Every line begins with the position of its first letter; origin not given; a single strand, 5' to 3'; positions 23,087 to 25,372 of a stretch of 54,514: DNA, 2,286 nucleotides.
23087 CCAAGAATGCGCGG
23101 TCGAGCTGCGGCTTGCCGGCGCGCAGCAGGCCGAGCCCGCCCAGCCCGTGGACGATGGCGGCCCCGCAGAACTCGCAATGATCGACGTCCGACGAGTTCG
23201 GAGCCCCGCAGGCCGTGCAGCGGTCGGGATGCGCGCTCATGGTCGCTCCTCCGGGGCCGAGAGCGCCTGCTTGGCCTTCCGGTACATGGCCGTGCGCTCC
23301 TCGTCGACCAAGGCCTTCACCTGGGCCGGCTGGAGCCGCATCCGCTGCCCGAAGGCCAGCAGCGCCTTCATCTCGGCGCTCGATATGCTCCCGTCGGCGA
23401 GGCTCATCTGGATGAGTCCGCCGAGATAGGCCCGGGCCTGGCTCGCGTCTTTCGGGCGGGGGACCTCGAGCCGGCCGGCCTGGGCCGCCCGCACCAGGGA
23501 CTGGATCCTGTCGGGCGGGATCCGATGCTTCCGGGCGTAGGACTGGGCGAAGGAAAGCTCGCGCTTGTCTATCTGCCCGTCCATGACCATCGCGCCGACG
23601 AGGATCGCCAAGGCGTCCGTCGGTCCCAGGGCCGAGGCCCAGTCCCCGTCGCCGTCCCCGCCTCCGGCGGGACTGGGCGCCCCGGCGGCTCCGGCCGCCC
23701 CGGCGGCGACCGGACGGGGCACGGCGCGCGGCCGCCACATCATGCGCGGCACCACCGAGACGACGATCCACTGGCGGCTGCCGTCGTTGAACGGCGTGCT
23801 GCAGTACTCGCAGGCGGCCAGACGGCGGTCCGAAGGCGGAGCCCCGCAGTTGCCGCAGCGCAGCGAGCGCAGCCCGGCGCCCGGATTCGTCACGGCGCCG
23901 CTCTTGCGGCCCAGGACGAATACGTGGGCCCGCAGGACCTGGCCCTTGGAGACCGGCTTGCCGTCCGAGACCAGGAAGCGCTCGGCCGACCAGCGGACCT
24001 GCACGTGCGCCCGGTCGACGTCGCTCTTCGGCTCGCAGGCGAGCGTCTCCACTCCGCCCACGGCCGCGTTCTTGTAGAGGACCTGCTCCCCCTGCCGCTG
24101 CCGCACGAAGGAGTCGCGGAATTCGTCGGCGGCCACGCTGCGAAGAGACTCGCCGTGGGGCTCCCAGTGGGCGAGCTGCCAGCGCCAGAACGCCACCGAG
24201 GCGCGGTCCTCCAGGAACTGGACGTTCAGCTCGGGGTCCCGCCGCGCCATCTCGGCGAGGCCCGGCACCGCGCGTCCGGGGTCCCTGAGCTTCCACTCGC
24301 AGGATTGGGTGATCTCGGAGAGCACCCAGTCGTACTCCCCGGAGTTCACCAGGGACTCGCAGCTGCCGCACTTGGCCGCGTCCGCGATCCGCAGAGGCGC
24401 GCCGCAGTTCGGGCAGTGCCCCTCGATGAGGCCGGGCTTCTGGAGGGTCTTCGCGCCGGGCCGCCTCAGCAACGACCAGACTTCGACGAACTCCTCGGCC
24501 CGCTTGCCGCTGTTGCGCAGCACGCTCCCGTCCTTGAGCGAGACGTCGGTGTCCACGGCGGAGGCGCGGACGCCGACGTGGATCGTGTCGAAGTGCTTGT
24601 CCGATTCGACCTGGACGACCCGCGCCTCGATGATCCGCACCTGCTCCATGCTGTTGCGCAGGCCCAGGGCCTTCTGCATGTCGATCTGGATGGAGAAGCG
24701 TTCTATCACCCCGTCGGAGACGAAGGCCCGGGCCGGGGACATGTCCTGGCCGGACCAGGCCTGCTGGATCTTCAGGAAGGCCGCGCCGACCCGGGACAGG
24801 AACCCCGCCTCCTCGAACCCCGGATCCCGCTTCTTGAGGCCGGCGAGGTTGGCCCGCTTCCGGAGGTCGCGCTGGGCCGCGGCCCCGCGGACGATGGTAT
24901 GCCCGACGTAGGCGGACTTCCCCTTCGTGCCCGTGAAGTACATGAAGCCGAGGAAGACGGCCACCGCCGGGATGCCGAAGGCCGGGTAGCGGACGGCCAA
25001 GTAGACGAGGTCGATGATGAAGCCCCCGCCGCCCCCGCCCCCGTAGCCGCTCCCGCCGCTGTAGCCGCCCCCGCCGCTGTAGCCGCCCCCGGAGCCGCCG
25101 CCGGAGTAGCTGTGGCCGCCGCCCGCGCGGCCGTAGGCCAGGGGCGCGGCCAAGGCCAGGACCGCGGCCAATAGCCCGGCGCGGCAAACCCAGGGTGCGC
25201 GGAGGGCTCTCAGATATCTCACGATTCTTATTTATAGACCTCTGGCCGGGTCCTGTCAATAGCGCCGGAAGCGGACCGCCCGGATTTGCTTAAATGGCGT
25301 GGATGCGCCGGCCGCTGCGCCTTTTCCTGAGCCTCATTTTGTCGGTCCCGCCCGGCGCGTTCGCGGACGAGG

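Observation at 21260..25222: Three-gene operon of zinc-ribbon-decorated membrane-associated proteins (Tim44-like/TerB, Zn-ribbon/TPR, SPFH/Zn-ribbon)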

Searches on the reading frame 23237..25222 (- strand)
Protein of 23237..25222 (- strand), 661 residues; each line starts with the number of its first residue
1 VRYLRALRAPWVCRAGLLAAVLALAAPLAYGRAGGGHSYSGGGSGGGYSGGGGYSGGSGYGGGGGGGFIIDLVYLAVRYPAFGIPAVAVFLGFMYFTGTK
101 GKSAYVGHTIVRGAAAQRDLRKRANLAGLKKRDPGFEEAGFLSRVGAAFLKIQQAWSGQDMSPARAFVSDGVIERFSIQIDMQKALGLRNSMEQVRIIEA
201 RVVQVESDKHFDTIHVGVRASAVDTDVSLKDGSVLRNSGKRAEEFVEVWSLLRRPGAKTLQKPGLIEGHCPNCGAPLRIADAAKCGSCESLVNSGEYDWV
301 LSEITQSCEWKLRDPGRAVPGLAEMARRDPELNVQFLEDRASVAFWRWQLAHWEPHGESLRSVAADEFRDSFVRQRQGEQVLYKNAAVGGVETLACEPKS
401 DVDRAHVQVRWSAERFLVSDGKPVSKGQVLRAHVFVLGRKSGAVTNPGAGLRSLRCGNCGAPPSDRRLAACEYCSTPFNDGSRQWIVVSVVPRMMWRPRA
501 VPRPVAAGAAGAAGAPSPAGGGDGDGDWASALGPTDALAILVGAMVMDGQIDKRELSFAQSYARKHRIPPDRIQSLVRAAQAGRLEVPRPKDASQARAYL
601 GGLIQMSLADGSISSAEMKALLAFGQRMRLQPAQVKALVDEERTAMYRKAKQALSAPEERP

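Call 5: search_protein_families(library=pfam, proteins=[window:23237-25222:-], max_evalue=0.1)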
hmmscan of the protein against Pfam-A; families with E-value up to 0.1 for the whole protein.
window:23237-25222:- (661 aa): 6 families
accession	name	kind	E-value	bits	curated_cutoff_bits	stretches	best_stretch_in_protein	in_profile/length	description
PF04280.21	Tim44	-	2.6e-24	86.4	29.6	1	126-258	5-136/147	Tim44-like domain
PF05099.18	TerB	-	7.9e-06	26.6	24.4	2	537-635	4-113/118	Tellurite resistance protein TerB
PF12773.13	DZR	-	0.00082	19.9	27.3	0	269-293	14-35/45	Double zinc ribbon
PF04391.17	DUF533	-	0.0017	18.4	29.6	1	581-641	62-115/178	Protein of unknown function (DUF533)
PF17032.10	Zn_ribbon_15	-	0.047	14.9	28.9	0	269-294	39-64/73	zinc-ribbon family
PF13248.11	Zn_ribbon_3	-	0.082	12.9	27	0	270-289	5-23/26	zinc-ribbon domain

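Call 6: search_protein_families(library=ncbifam, proteins=[window:23237-25222:-], max_evalue=0.1)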
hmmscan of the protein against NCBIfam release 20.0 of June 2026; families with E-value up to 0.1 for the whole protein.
window:23237-25222:- (661 aa): 3 families
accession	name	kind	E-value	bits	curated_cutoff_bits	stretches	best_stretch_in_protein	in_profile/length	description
NF033779.0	Tim44_TimA_adap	subfamily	3.3e-14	53.3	80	1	119-254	68-202/215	Tim44/TimA family putative adaptor protein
NF033778.1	trans_TimA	equivalog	1.4e-08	34.5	200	1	121-219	53-149/198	TIM44-related membrane protein TimA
NF001646.0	PRK00420.1-3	equivalog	0.062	13.6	117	0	266-305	19-59/117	hypothetical protein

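Call 7: search_protein_families(library=padloc, proteins=[window:23237-25222:-], max_evalue=0.1)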
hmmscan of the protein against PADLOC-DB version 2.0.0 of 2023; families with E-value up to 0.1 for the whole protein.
window:23237-25222:- (661 aa): 1 family
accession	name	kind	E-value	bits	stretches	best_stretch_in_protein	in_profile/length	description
PDLC05027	PDC-S48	-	2.4e-05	21.6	1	575-648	251-322/411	-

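Call 10: find_homologous_proteins(query=window:23237-25222:-, max_evalue=0.00001)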
Query window:23237-25222:- (661 aa): 544 proteins with E <= 0.00001 among 8000 candidates; the best 120 are listed.
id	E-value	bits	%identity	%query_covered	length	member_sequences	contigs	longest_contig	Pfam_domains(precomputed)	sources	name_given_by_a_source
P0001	1.7e-254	864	60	87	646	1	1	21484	PF05099.19,PF04280.22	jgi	-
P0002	1.5e-243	828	59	89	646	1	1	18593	PF04280.22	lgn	-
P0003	2.6e-233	794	56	89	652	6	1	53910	PF04280.22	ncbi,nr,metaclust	ncbi:MAG: hypothetical protein A2X36_11560 [Elusimicrobia bacterium GWA2_69_24]|nr:MAG: hypothetical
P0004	7.2e-233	793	57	88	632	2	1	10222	PF04280.22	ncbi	-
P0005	9.2e-232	789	58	89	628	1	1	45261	PF04280.22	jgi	jgi:hypothetical protein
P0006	9.7e-229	779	55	88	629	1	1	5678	PF04280.22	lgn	-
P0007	2.8e-228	778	55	98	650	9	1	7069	PF04280.22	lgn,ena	-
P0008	7.0e-224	763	54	89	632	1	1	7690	PF04280.22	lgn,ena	-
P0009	7.5e-212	724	52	98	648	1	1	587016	PF05099.19,PF04280.22,PF04391.18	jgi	jgi:uncharacterized membrane protein YebE (DUF533 family)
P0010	5.4e-208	711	54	98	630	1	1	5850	PF05099.19,PF04280.22,PF04391.18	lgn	-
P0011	5.7e-208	711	53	85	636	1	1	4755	PF04280.22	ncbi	-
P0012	4.8e-207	708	52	89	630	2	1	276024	PF04280.22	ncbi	ncbi:MAG: transporter [Elusimicrobiota bacterium]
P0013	1.7e-206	706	57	84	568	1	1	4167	PF04280.22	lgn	-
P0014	4.8e-205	701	52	90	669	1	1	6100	PF04280.22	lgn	-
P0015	5.6e-199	681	51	86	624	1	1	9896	PF05099.19,PF04280.22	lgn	-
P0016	7.0e-199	681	52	90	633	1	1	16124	PF04280.22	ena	-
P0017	7.2e-195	667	51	88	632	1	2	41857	PF05099.19,PF04280.22,PF12773.14,PF04391.18,PF13248.12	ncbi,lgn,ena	-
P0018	6.2e-192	658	50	88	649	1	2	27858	PF04280.22,PF12773.14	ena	-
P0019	1.6e-191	656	54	83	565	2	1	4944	PF04280.22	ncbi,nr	ncbi:MAG: hypothetical protein COV48_14700 [Elusimicrobia bacterium CG11_big_fil_rev_8_21_14_0_20_64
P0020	4.3e-190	652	51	90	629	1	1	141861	PF05099.19,PF04280.22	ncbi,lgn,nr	ncbi:MAG: TIM44-like domain-containing protein [Elusimicrobia bacterium]|nr:TIM44-like domain-contai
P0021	4.4e-190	652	51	89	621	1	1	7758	PF05099.19,PF04280.22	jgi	jgi:hypothetical protein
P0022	6.0e-190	651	50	89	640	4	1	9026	PF05099.19,PF04280.22,PF04391.18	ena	-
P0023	2.8e-189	649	49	90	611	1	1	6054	PF05099.19,PF04280.22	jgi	jgi:uncharacterized tellurite resistance protein B-like protein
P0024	1.4e-186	640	48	89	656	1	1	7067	PF05099.19,PF04280.22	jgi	jgi:predicted lipid-binding transport protein (Tim44 family)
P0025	3.9e-186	639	49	96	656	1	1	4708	PF05099.19,PF04280.22,PF04391.18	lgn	-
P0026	2.2e-185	636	54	86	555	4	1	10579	PF04280.22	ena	-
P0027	1.6e-184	633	53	88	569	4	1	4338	PF05099.19,PF04280.22,PF04391.18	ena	-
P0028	3.0e-184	632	48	89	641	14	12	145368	PF05099.19,PF04280.22,PF04391.18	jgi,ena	-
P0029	1.2e-183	630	48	86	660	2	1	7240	PF04280.22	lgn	-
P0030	4.3e-183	629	50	88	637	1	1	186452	PF05099.19,PF04280.22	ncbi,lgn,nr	ncbi:MAG: TIM44-like domain-containing protein [Elusimicrobia bacterium]|nr:TIM44-like domain-contai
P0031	1.2e-182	627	53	77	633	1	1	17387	PF04280.22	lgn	-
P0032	5.1e-182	625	47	97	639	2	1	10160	PF05099.19,PF04280.22,PF04391.18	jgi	-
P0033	3.0e-181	622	49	88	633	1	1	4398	PF05099.19,PF04280.22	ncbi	-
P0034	1.0e-180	621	48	88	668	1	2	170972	PF05099.19,PF04280.22,PF04391.18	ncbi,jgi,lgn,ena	jgi:uncharacterized membrane protein YebE (DUF533 family)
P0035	1.7e-179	617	49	87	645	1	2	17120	PF05099.19,PF04280.22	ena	-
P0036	3.2e-177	609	47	88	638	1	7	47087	PF05099.19,PF04280.22,PF04391.18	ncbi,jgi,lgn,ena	jgi:uncharacterized tellurite resistance protein B-like protein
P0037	1.6e-176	607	50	88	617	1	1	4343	PF04280.22,PF13248.12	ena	-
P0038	2.1e-176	606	50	97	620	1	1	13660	PF05099.19,PF04280.22,PF13248.12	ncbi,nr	ncbi:MAG: TIM44-like domain-containing protein [Elusimicrobia bacterium]|nr:TIM44-like domain-contai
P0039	1.5e-175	604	46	88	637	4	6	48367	PF05099.19,PF04280.22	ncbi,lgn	-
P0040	2.8e-174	599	46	99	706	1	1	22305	PF05099.19,PF04280.22,PF04391.18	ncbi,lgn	-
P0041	6.9e-173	595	48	93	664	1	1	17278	PF04280.22,PF04391.18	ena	-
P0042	1.9e-172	593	48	88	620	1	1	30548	PF05099.19,PF04280.22,PF04391.18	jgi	jgi:hypothetical protein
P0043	3.1e-172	593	47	94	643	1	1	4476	PF05099.19,PF04280.22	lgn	-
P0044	2.3e-171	590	46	94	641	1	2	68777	PF05099.19,PF04280.22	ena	-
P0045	9.1e-171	588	46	87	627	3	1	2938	PF05099.19,PF04280.22,PF04391.18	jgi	-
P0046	2.7e-170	586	46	88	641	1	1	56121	PF05099.19,PF04280.22,PF04391.18,PF13248.12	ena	-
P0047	4.9e-169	582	46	91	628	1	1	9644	PF05099.19,PF04280.22,PF04391.18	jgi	-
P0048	9.3e-169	581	47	96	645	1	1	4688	PF05099.19,PF04280.22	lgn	-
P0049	9.8e-168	578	49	81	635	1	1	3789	PF05099.19,PF04280.22,PF04391.18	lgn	-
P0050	4.6e-167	576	48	88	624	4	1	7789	PF05099.19,PF04280.22,PF04391.18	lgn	-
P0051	6.2e-167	575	46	88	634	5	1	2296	PF05099.19,PF04280.22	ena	-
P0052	5.7e-166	572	51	80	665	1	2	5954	PF05099.19,PF04280.22,PF04391.18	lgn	-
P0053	6.9e-165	568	46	88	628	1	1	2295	PF05099.19,PF04280.22,PF04391.18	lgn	-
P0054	5.0e-164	566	45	87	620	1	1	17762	PF04280.22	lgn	-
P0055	1.4e-162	561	47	86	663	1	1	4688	PF04280.22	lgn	-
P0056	1.9e-162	560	45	87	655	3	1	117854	PF04280.22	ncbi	-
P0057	5.6e-162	559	45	87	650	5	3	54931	PF04280.22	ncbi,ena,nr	ncbi:MAG TPA: zinc-ribbon domain-containing transport protein [Elusimicrobiota bacterium]|nr:zinc-ri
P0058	2.6e-161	557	45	86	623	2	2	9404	PF05099.19,PF04280.22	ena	-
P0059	4.1e-161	556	51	76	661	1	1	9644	PF04280.22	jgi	-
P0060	3.3e-160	553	44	88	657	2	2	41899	PF04280.22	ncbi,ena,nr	ncbi:MAG TPA: zinc-ribbon domain-containing transport protein [Elusimicrobiota bacterium]|nr:zinc-ri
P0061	8.3e-159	548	46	88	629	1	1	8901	PF04280.22,PF04391.18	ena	-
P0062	5.0e-158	546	43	89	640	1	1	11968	PF05099.19,PF04280.22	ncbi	-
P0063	2.9e-156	540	42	89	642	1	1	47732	PF04280.22,PF13248.12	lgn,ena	-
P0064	3.0e-155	536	48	82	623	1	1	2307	PF05099.19,PF04280.22,PF04391.18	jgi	-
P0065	7.8e-154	532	44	84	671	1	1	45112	PF05099.19,PF04280.22,PF04391.18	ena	-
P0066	1.0e-153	531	43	89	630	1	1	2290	PF05099.19,PF04280.22,PF04391.18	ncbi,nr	ncbi:MAG: TIM44-like domain-containing protein [Elusimicrobia bacterium]|nr:TIM44-like domain-contai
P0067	7.2e-152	525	42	97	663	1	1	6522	PF04280.22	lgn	-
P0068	2.7e-151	523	45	86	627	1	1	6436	PF04280.22,PF04391.18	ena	-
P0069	5.1e-151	523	52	64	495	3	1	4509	PF04280.22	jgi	-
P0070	1.6e-150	521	46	87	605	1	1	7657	PF04280.22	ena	-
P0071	3.3e-150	520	44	88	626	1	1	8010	PF04280.22,PF04391.18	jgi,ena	-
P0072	6.9e-150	519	45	89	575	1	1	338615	PF04280.22,PF12773.14,PF13248.12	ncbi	ncbi:MAG: TIM44-like domain-containing protein [Elusimicrobiota bacterium]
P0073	1.0e-149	518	49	80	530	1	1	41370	PF04280.22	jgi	jgi:hypothetical protein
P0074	1.4e-149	518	49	82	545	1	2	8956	PF04280.22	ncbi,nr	ncbi:MAG: Tim44 domain-containing protein [Elusimicrobia bacterium]|nr:Tim44 domain-containing prote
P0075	1.4e-149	518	43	86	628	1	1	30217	PF04280.22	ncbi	-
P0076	1.8e-148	514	43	88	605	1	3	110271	PF04280.22,PF04391.18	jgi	jgi:hypothetical protein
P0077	5.1e-148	513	43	88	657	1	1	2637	PF04280.22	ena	-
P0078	5.7e-148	512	45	86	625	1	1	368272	PF05099.19,PF04280.22,PF04391.18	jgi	jgi:uncharacterized tellurite resistance protein B-like protein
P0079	8.3e-148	512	45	88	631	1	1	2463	PF04280.22,PF04391.18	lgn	-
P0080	5.0e-146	506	45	88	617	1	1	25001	PF05099.19,PF04280.22,PF04391.18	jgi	jgi:hypothetical protein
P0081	1.2e-145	505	43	86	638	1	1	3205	PF05099.19,PF04280.22,PF04391.18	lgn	-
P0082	8.3e-145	502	44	87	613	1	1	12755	PF05099.19,PF04280.22,PF04391.18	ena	-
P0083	1.5e-144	501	52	66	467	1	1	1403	PF04280.22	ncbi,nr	ncbi:MAG: Tim44 domain-containing protein, partial [Elusimicrobia bacterium]|nr:Tim44 domain-contain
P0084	2.5e-144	500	45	89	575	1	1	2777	PF04280.22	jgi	jgi:hypothetical protein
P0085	2.7e-144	500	45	89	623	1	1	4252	PF04280.22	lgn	-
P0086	5.9e-144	499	48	78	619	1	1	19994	PF05099.19,PF04280.22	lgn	-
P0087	1.3e-143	498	44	88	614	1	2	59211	PF05099.19,PF04280.22,PF04391.18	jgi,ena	-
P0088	1.9e-143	498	43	88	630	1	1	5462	PF04280.22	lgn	-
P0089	3.6e-143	497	45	88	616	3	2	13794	PF05099.19,PF04280.22,PF04391.18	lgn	-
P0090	1.1e-142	495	51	72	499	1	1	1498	PF04280.22,PF12773.14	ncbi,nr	ncbi:MAG: TIM44-like domain-containing protein, partial [Elusimicrobia bacterium]|nr:TIM44-like doma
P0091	1.3e-142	495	43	89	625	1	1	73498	PF04280.22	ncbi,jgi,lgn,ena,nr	ncbi:MAG TPA: TIM44-like domain-containing protein [Elusimicrobiota bacterium]|nr:TIM44-like domain-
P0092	1.7e-142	494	44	88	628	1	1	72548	PF04280.22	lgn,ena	-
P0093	1.8e-142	494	44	88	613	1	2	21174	PF05099.19,PF04280.22,PF04391.18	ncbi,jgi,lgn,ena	-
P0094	5.1e-142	493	43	89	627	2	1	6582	PF05099.19,PF04280.22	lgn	-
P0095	1.9e-140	488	42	85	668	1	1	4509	PF05099.19,PF04280.22,PF04391.18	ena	-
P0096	4.5e-140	486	44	97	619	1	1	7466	PF04280.22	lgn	-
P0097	6.1e-140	486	45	83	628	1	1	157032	PF04280.22,PF12773.14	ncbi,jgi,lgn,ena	ncbi:MAG: TIM44-like domain-containing protein [Elusimicrobiota bacterium]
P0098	9.2e-140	485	45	88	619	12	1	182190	PF04280.22,PF04391.18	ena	-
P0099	1.6e-139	485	39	88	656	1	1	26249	PF04280.22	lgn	-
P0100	9.8e-139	482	40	90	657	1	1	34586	PF05099.19,PF04280.22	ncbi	-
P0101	1.3e-138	482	41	88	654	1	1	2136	PF05099.19,PF04280.22,PF04391.18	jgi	jgi:predicted lipid-binding transport protein (Tim44 family)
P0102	1.7e-138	481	39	97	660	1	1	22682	PF05099.19,PF04280.22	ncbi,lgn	ncbi:MAG: hypothetical protein Tsb009_25620 [Planctomycetaceae bacterium]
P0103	3.0e-138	480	39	90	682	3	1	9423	PF05099.19,PF04280.22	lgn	-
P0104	1.1e-137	478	43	89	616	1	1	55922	PF05099.19,PF04280.22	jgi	jgi:hypothetical protein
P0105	3.9e-137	477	44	88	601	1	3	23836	PF04280.22,PF04391.18,PF13248.12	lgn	-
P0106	4.0e-137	477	44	89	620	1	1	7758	PF04280.22,PF04391.18,PF13248.12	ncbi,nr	ncbi:MAG: TIM44-like domain-containing protein [Elusimicrobia bacterium]|nr:TIM44-like domain-contai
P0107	6.2e-137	476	43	89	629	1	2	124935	PF04280.22,PF13248.12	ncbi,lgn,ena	-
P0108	1.3e-136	475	42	88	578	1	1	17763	PF04280.22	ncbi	ncbi:MAG: TIM44-like domain-containing protein, partial [Elusimicrobiota bacterium]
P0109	5.3e-136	473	45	87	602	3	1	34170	PF04280.22,PF13248.12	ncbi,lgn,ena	-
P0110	1.1e-135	472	44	87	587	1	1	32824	PF05099.19,PF04280.22,PF04391.18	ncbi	-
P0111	1.3e-135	472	43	88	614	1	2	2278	PF05099.19,PF04280.22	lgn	-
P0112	7.1e-135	469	54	55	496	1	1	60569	PF04280.22,PF12773.14,PF13248.12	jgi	jgi:predicted lipid-binding transport protein (Tim44 family)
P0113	8.1e-135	469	39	89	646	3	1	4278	PF05099.19,PF04280.22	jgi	-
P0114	8.3e-135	469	38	89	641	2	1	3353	PF05099.19,PF04280.22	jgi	jgi:tellurite resistance protein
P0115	9.2e-135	469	44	88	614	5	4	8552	PF05099.19,PF04280.22,PF04391.18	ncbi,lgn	-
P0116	2.6e-134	467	39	89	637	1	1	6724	PF04280.22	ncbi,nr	ncbi:TIM44-like domain-containing protein [Candidatus Fermentibacterales bacterium]|nr:TIM44-like do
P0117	3.3e-134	467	44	87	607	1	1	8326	PF04280.22,PF04391.18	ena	-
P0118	1.8e-133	465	39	88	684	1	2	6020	PF05099.19,PF04280.22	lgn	-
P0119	3.5e-133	464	39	89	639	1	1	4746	PF05099.19,PF04280.22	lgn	-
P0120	6.1e-133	463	41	86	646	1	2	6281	PF05099.19,PF04280.22,PF04391.18,PF13248.12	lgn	-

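Call 11: find_encoding_contigs(protein=P0102, flank=8000, max_places=2)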
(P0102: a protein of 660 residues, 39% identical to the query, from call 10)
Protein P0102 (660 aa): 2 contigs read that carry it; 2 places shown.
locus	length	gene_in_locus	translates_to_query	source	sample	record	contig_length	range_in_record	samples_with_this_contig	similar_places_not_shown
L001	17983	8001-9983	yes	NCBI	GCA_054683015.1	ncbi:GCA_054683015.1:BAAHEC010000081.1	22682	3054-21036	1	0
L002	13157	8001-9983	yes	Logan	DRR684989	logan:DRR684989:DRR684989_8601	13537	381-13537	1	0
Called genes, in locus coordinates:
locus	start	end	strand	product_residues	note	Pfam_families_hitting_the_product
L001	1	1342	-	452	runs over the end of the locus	PF13646:HEAT_2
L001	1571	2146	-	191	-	PF12804:NTP_transf_3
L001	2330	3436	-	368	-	PF00487:FA_desaturase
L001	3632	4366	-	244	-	PF00072:Response_reg, PF00486:Trans_reg_C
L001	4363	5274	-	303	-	PF00512:HisKA, PF02518:HATPase_c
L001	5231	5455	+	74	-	-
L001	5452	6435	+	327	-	PF01261:AP_endonuc_2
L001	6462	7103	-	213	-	PF08534:Redoxin, PF00578:AhpC-TSA, PF00085:Thioredoxin, PF13905:Thioredoxin_8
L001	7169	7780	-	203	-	PF00578:AhpC-TSA, PF08534:Redoxin, PF20029:DUF6436 (faint), PF13905:Thioredoxin_8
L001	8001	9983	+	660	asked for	PF04280:Tim44, PF05099:TerB (faint)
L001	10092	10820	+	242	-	PF00977:His_biosynth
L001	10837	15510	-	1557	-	PF00270:DEAD, PF04851:ResIII, PF00271:Helicase_C, PF22590:Cas3-like_C_2 (weak), PF19306:WHD_Lhr, PF08494:DEAD_assoc, PF23235:WHD_3rd_Lhr, PF23234:WHD_4th_Lhr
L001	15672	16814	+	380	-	PF03739:LptF_LptG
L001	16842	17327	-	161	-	PF00075:RNase_H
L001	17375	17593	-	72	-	PF01176:eIF-1a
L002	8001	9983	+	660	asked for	PF04280:Tim44, PF05099:TerB (faint)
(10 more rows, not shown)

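Call 12: find_encoding_contigs(protein=P0116, flank=8000, max_places=2)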
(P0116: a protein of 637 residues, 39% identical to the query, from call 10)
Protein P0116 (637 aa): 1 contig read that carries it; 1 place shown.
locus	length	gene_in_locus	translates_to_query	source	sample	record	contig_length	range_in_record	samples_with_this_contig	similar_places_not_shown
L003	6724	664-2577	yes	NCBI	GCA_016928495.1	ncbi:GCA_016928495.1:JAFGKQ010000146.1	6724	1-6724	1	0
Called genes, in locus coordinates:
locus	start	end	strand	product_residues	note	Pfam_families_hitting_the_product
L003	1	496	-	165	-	?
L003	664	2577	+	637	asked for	PF04280:Tim44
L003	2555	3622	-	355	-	PF01817:CM_2, PF02153:PDH_N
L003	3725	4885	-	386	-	PF01264:Chorismate_synt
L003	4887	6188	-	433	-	PF00275:EPSP_synthase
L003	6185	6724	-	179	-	PF00793:DAHP_synth_1, PF03102:NeuB (weak)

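Call 13: find_encoding_contigs(protein=P0009, flank=8000, max_places=2)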
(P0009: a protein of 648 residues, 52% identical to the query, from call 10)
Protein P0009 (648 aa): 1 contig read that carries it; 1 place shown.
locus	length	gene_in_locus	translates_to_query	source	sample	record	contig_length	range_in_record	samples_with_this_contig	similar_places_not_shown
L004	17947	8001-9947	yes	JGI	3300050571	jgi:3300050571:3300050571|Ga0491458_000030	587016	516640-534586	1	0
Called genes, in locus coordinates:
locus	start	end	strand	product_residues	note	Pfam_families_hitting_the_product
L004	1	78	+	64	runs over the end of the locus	-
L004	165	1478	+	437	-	PF00082:Peptidase_S8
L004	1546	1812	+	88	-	-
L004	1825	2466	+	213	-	PF13462:Thioredoxin_4, PF01323:DSBA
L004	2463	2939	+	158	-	PF07291:MauE, PF07681:DoxX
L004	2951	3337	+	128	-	PF00072:Response_reg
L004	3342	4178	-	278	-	PF01545:Cation_efflux, PF16916:ZT_dimer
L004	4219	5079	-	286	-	PF08032:SpoU_sub_bind, PF00588:SpoU_methylase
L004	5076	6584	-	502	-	PF01406:tRNA-synt_1e, PF09334:tRNA-synt_1g (faint)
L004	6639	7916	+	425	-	PF04893:Yip1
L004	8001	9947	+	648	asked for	PF04280:Tim44, PF05099:TerB (faint), PF04391:DUF533 (faint)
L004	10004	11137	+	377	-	PF13421:Band_7_1, PF01145:Band_7 (weak), PF17032:Zn_ribbon_15 (faint), PF18912:DZR_2 (faint), PF12773:DZR, PF13240:Zn_Ribbon_1 (faint), PF13248:Zn_ribbon_3 (faint), PF12773:DZR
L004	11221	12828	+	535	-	PF01464:SLT, PF01476:LysM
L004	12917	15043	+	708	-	PF13431:TPR_17 (faint), PF07719:TPR_2 (faint), PF13432:TPR_16 (weak), PF07714:PK_Tyr_Ser-Thr, PF00069:Pkinase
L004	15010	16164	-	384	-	PF01128:IspD, PF12804:NTP_transf_3, PF02542:YgbB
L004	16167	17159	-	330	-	PF01938:TRAM (faint)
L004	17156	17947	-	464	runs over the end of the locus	PF18073:Zn_ribbon_LapB, PF03796:DnaB_C (weak), PF06745:ATPase, PF13481:AAA_25, PF23442:DUF7125, PF13191:AAA_16 (weak), PF00004:AAA (faint), PF13541:ChlI (weak), +2 more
